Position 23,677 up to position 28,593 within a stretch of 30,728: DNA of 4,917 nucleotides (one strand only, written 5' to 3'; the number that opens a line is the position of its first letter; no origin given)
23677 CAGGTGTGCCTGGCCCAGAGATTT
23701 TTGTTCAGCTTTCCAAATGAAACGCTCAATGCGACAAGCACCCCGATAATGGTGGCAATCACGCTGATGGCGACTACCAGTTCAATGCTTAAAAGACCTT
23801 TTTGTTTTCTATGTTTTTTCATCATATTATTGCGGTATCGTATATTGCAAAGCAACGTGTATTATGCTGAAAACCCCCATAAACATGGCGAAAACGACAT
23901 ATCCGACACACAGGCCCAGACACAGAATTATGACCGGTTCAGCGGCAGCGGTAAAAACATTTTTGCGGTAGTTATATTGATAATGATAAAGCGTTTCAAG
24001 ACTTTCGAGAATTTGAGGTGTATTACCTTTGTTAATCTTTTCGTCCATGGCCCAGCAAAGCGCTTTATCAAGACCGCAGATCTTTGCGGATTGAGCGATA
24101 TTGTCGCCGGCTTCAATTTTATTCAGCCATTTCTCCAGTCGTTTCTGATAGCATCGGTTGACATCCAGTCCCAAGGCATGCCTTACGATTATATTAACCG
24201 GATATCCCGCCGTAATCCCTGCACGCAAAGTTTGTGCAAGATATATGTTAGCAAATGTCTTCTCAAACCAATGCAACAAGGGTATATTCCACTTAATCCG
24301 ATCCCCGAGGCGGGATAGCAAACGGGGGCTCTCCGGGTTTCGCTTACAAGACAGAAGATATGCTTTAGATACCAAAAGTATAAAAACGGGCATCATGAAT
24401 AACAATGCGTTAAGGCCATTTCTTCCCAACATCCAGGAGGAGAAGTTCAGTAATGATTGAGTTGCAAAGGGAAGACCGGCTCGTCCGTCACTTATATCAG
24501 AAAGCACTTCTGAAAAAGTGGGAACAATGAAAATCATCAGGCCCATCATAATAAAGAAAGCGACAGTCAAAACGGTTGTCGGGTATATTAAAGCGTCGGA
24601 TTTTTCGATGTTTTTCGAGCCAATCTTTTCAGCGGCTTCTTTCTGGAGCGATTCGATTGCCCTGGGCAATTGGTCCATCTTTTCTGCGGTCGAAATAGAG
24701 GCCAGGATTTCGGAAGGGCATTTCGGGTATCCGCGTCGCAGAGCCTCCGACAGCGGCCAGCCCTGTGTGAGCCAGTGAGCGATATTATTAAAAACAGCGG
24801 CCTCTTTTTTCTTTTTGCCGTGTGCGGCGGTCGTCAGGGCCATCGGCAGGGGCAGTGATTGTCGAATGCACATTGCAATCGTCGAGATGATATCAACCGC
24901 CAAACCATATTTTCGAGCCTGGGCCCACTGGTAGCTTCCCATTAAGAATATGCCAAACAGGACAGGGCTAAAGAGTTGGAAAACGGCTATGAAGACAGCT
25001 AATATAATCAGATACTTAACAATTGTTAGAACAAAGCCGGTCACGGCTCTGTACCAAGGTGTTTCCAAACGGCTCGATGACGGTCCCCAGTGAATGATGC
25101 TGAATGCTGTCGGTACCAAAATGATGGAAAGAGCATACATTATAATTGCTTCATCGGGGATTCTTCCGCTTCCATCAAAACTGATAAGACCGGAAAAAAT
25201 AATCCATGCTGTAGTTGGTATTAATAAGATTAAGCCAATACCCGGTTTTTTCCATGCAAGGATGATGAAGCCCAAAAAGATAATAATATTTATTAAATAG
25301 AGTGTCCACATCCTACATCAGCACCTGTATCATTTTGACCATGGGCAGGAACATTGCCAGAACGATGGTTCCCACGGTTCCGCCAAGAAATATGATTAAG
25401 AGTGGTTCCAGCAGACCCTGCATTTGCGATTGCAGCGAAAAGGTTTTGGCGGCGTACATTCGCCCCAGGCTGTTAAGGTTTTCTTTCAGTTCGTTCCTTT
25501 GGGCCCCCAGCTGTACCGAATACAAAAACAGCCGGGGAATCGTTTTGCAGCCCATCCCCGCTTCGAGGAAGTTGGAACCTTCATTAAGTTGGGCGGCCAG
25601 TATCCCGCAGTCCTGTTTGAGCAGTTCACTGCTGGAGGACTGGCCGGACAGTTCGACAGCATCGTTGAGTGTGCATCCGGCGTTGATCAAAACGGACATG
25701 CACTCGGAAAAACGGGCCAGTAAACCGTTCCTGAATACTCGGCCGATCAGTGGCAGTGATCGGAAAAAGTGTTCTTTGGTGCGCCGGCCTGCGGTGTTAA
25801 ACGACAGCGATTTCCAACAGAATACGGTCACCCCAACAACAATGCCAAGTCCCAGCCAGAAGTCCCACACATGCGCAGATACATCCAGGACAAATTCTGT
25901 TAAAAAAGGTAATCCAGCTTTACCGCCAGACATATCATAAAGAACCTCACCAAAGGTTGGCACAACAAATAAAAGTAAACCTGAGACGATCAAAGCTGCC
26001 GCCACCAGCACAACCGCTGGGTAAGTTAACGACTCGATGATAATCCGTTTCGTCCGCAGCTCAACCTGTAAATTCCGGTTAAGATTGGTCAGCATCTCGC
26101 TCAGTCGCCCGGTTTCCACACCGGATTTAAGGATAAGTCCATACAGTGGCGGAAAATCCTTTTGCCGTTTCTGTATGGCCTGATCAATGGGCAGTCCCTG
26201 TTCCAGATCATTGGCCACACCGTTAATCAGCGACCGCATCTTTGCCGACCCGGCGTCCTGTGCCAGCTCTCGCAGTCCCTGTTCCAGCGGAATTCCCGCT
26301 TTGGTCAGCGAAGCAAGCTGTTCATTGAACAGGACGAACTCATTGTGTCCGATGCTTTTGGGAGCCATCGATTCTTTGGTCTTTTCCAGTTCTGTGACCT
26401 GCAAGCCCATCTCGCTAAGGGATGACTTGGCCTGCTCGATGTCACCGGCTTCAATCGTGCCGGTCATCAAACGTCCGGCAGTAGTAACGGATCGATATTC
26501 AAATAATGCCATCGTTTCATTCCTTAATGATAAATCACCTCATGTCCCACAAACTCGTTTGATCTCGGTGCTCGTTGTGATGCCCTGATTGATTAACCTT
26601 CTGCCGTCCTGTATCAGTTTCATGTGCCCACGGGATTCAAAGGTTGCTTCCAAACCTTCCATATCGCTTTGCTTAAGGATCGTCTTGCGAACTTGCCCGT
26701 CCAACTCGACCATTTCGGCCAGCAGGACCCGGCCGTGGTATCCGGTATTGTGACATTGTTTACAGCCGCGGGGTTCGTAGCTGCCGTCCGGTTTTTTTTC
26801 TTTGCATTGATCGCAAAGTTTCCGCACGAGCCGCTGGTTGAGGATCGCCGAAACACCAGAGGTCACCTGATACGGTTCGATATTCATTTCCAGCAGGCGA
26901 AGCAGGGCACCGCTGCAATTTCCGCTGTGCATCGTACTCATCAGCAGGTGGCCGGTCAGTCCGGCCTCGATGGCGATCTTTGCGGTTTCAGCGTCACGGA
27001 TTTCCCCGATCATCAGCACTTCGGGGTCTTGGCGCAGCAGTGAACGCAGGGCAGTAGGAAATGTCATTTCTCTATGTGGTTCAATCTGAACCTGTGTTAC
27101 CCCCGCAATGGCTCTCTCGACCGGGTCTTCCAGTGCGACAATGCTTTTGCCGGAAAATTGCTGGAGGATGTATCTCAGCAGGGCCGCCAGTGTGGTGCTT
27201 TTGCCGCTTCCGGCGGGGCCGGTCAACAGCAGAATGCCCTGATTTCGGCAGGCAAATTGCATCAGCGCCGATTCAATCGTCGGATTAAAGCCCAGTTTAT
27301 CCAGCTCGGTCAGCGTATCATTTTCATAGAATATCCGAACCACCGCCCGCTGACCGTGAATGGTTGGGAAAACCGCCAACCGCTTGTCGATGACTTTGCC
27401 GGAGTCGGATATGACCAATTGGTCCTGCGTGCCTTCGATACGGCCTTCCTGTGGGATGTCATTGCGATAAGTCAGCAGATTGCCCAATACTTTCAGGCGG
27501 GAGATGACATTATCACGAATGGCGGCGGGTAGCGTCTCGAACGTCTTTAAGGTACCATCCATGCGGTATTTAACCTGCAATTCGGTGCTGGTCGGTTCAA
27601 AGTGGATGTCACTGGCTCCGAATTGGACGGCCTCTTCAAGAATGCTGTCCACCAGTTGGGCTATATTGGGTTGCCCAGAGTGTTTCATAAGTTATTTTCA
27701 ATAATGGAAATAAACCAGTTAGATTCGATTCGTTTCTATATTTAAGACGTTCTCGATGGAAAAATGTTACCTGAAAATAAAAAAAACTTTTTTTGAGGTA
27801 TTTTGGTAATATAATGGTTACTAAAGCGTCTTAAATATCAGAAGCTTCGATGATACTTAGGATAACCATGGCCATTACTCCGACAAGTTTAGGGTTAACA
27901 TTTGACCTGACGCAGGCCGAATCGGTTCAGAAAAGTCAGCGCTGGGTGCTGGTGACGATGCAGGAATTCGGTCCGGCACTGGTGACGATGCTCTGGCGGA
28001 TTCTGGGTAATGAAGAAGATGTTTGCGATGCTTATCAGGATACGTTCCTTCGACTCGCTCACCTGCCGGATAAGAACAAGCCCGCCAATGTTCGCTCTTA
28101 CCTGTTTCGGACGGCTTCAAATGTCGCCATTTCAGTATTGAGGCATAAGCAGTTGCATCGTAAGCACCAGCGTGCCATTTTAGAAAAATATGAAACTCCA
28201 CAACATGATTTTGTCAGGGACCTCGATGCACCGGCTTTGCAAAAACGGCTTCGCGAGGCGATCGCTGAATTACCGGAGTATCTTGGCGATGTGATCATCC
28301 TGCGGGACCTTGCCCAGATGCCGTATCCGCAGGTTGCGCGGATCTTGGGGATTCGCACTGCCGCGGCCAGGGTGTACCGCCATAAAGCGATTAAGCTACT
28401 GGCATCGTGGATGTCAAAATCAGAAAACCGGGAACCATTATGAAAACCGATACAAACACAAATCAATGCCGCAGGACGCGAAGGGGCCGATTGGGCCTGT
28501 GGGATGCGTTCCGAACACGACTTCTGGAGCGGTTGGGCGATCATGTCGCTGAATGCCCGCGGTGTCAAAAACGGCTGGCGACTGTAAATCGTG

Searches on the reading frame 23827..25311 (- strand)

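Call 3: search_protein_families(library=pfam, proteins=[window:23827-25311:-], max_evalue=0.01)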
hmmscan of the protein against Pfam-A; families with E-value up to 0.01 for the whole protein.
window:23827-25311:- (494 aa): 1 family
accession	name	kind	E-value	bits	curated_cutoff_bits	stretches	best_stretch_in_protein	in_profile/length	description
PF00482.28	T2SSF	-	4.6e-25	88.4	25.2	2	142-264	2-125/125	Type II secretion system (T2SS), protein F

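Call 25: search_protein_families(library=ncbifam, proteins=[window:23827-25311:-], max_evalue=0.01)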
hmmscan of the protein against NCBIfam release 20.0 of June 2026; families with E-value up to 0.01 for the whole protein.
window:23827-25311:- (494 aa): 6 families
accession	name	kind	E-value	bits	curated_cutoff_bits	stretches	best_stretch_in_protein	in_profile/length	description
NF007861.0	PRK10573.1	equivalog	1.4e-28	100.1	401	1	133-484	56-395/401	protein transport protein HofC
TIGR02120.1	GspF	equivalog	9.5e-23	81.1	424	1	145-483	72-397/401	type II secretion system inner membrane protein GspF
NF052607.1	T4PiliAsmPilCThrm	equivalog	2e-21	76.6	700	1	145-485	75-402/406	type IV pilus assembly protein PilC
NF052606.1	T4PiliAsmPilCMyx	equivalog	3.1e-16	59.2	700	1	147-484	91-415/419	type IV pilus assembly protein PilC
NF041012.2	T4P_ComGB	equivalog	1.9e-14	53.8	240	1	145-484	10-331/332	competence type IV pilus assembly protein ComGB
NF047826.1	T3SSXpsF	equivalog_domain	2.8e-05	23.1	650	1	148-483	78-400/405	type II secretion system protein XpsF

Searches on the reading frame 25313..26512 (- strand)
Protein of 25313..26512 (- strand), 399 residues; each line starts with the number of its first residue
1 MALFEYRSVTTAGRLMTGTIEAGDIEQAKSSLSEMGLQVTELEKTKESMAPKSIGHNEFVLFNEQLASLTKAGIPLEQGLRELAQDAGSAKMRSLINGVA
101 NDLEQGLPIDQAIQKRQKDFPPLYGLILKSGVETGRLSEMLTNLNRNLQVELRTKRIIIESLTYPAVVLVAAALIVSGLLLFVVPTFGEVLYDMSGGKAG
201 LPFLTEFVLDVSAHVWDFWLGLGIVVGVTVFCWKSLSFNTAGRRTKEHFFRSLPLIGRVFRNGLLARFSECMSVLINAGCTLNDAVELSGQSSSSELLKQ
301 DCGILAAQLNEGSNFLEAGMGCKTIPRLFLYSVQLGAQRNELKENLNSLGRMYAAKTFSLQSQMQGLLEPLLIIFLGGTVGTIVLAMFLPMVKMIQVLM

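Call 3: search_protein_families(library=pfam, proteins=[window:25313-26512:-], max_evalue=0.01)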
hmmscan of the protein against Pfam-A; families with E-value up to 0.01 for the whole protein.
window:25313-26512:- (399 aa): 1 family
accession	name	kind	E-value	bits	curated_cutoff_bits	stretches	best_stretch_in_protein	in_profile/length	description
PF00482.28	T2SSF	-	1.6e-40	138.4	25.2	2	64-185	3-125/125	Type II secretion system (T2SS), protein F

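Call 25: search_protein_families(library=ncbifam, proteins=[window:25313-26512:-], max_evalue=0.01)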
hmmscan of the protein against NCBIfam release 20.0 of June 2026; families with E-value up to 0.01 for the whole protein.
window:25313-26512:- (399 aa): 6 families
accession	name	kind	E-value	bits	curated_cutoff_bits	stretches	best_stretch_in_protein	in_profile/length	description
TIGR02120.1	GspF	equivalog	4.3e-70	237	424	1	4-396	1-399/401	type II secretion system inner membrane protein GspF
NF007861.0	PRK10573.1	equivalog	1.6e-57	195.4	401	1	2-398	5-398/401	protein transport protein HofC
NF052607.1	T4PiliAsmPilCThrm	equivalog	2.1e-55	188.5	700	1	1-398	1-404/406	type IV pilus assembly protein PilC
NF052606.1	T4PiliAsmPilCMyx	equivalog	5.5e-50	170.4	700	1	2-395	20-415/419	type IV pilus assembly protein PilC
NF047826.1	T3SSXpsF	equivalog_domain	9.3e-38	130.1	650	1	1-395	1-401/405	type II secretion system protein XpsF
NF041012.2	T4P_ComGB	equivalog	4e-33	115.2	240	1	62-396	6-332/332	competence type IV pilus assembly protein ComGB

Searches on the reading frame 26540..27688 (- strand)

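Call 3: search_protein_families(library=pfam, proteins=[window:26540-27688:-], max_evalue=0.01)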
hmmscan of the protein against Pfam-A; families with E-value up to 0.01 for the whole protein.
window:26540-27688:- (382 aa): 15 families
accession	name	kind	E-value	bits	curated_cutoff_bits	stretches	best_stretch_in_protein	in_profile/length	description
PF00437.27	T2SSE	-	1.9e-104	349.7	24.9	1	6-378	5-370/370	Type II/IV secretion system protein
PF13191.12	AAA_16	-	6e-06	27.3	32.6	1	147-185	20-63/167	AAA ATPase domain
PF13401.12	AAA_22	-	4.4e-05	24.2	27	1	149-216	4-53/130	AAA domain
PF13555.12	AAA_29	-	0.00017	21.7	27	1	145-171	17-43/61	P-loop containing region of AAA domain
PF20720.3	nSTAND3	-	0.00018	21.7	27.2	1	147-189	14-54/155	Novel STAND NTPase 3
PF13604.12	AAA_30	-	0.00026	21.2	27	1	140-185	8-51/191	AAA domain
PF00910.28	RNA_helicase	-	0.0012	19.8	21.5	0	154-179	2-27/105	RNA helicase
PF00005.33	ABC_tran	-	0.0028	18.7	25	1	144-174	5-35/137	ABC transporter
PF13086.12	AAA_11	-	0.0037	17.5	27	1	143-177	10-44/257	AAA domain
PF13245.12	AAA_19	-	0.0038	17.9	25.1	1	149-197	10-57/134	AAA domain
PF03215.21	Rad17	-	0.004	17.5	23.8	1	148-173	43-68/186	Rad17 P-loop domain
PF25199.1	nSTAND_NTPase5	-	0.0042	17.4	34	1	148-171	39-62/145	Novel STAND NTPase 5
PF12775.13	AAA_7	-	0.0055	16.7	25.8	0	140-174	23-57/181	P-loop containing dynein motor region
PF13476.12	AAA_23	-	0.0068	17.5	27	0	145-171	17-40/201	AAA domain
PF00448.28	SRP54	-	0.0093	16.1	22.7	0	152-188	3-38/196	SRP54-type protein, GTPase domain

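Call 25: search_protein_families(library=ncbifam, proteins=[window:26540-27688:-], max_evalue=0.01)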
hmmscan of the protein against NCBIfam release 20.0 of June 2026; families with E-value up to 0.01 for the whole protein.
window:26540-27688:- (382 aa): 21 families
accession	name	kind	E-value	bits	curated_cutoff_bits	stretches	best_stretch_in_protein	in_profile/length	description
TIGR02533.1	type_II_gspE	equivalog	1.9e-112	376.5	630.25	1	9-379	109-485/486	type II secretion system ATPase GspE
TIGR02538.1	type_IV_pilB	equivalog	1.2e-106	357.6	675.65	1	8-380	180-562/564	type IV-A pilus assembly ATPase PilB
NF007755.0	PRK10436.1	equivalog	5.8e-97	325.3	617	1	6-381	82-460/465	type II secretion system protein GspE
NF053534.1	T4PilAsmATPsTfpB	equivalog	1.3e-90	304.4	850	1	8-380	200-582/584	type IV pilus assembly ATPase TfpB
NF041000.1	ATPase_ComGA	equivalog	2.4e-65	220.2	300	1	15-289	2-266/267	competence type IV pilus ATPase ComGA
TIGR01420.1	pilT_fam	subfamily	6.2e-42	144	319.1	1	14-291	3-271/343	PilT/PilU family type 4a pilus ATPase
TIGR02525.1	plasmid_TraJ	equivalog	2.8e-26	92.4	368.3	1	137-269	136-273/372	plasmid transfer ATPase TraJ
TIGR02524.1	dot_icm_DotB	equivalog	3.4e-19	69.3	463.3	1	141-267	125-258/358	Dot/Icm type IV secretion system ATPase DotB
TIGR02782.1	TrbB_P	equivalog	1.6e-13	50.6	304.55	1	148-271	134-257/303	P-type conjugative transfer ATPase TrbB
NF058587.1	archaellum_moto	equivalog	8.1e-13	47.9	550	1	141-270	266-398/527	archaellum flagellar ATPase motor FlaI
NF010469.0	PRK13894.1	subfamily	2.2e-11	43.7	508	1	141-266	140-265/320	conjugal transfer ATPase TrbB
NF010407.0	PRK13833.1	subfamily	2.6e-10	40.3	499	1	145-271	139-265/323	conjugal transfer protein TrbB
TIGR02788.1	VirB11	equivalog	3.8e-09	36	249.95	1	142-271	136-268/308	P-type DNA transfer ATPase VirB11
TIGR03819.1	heli_sec_ATPase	hypoth_equivalog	6.4e-09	35.4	373.15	1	116-255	143-287/340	TadA family conjugal transfer-associated ATPase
NF053672.1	bindosome_BasE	exception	3.7e-05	22.7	1000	1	152-264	272-387/512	bindosome assembly system ATPase subunit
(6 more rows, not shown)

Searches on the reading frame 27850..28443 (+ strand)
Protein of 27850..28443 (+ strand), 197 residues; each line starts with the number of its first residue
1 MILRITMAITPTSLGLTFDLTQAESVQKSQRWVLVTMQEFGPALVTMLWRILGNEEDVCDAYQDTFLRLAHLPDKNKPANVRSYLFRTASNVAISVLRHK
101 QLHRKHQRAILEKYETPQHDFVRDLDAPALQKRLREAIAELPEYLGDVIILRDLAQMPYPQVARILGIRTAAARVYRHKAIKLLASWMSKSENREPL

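Call 3: search_protein_families(library=pfam, proteins=[window:27850-28443:+], max_evalue=0.01)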
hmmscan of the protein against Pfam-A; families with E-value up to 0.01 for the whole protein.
window:27850-28443:+ (197 aa): 3 families
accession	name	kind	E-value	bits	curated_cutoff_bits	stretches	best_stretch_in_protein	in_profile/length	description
PF08281.18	Sigma70_r4_2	-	2e-10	40.6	25.7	1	133-184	3-54/54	Sigma-70, region 4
PF04542.20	Sigma70_r2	-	5.5e-10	39.3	24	1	38-101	3-69/71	Sigma-70 region 2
PF04545.22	Sigma70_r4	-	0.0096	15.9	24.1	0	137-182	1-46/50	Sigma-70, region 4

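Call 10: find_related_loci(query=window:27850-28443:+, collection=genome_contigs, flank=6000)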
Query window:27850-28443:+ (197 aa) in genome_contigs; peptide patterns used: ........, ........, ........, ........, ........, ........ (x = any residue, [..] = any of these).
79 stretches matched a pattern; 3 encode a relative of the query (tblastn E <= 1e-3); 3 distinct loci.
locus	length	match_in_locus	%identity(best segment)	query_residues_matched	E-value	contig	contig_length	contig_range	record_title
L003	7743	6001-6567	77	7-195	4e-100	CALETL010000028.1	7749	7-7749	MAG: uncultured Phycisphaerae bacterium isolate N4_Bin_METABAT__98_1 genome assembly, contig: c_000007899363, whole geno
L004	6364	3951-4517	77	7-195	8e-100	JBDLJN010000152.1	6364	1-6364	MAG: Planctomycetota bacterium isolate MAG098 MAG098_152, whole genome shotgun sequence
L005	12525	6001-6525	51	16-189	2e-50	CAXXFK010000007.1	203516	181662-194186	MAG: Sedimentisphaerales bacterium isolate b913d1aa-c6fb-43ae-b699-25cabd59f994 genome assembly, contig: contig_7, whole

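Call 25: search_protein_families(library=ncbifam, proteins=[window:27868-28443:+], max_evalue=0.01)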
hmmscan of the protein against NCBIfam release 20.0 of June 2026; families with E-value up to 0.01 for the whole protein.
window:27868-28443:+ (191 aa): 58 families (the best 25 are shown)
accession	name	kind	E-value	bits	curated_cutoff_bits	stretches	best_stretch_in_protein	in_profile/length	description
TIGR02937.1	sigma70-ECF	superfamily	5.9e-19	68.3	42.9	1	33-179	9-162/165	sigma-70 family RNA polymerase sigma factor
TIGR02985.1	Sig70_bacteroi1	subfamily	1.5e-18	67.6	126.4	1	36-178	12-158/162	RNA polymerase sigma-70 factor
NF058625.1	sigma_PG0214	equivalog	8.4e-18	64.6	130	1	35-188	14-167/170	GFO_1088 family ECF-type sigma factor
TIGR02983.1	SigE-fam_strep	subfamily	1.1e-16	61.1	141.55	1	31-181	12-157/162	SigE family RNA polymerase sigma factor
TIGR02950.1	SigM_subfam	subfamily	6e-13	48.9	147.95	1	31-178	6-154/159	RNA polymerase sigma factor, SigM family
NF009179.0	PRK12527.1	equivalog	8.7e-13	48.6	162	1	33-176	3-147/159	RNA polymerase sigma factor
NF008888.0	PRK11922.1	equivalog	8.8e-12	45.1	204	1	30-182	35-196/231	RNA polymerase sigma factor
NF009166.1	PRK12513.1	equivalog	1e-11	44.9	206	1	40-164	37-168/193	RNA polymerase sigma factor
TIGR02957.1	SigX4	subfamily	7.9e-11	41.7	323.25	1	32-180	4-154/281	RNA polymerase sigma-70 factor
NF007229.0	PRK09647.1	equivalog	1.3e-10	41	265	1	33-184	52-204/220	RNA polymerase sigma factor SigE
NF007214.0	PRK09636.1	subfamily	3.8e-10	39.4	271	1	36-179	15-160/293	RNA polymerase sigma factor SigJ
NF009176.0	PRK12524.1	equivalog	3.9e-10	39.8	264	1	33-169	34-171/196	RNA polymerase sigma factor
NF009171.0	PRK12518.1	equivalog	6.3e-10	39.2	208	1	40-184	42-186/191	RNA polymerase sigma factor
NF007223.0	PRK09641.1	equivalog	6.6e-10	39.1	209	1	38-173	31-177/187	RNA polymerase sigma factor SigW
TIGR02959.1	SigZ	equivalog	1.4e-09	38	168.65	1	32-171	2-139/170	RNA polymerase sigma factor SigZ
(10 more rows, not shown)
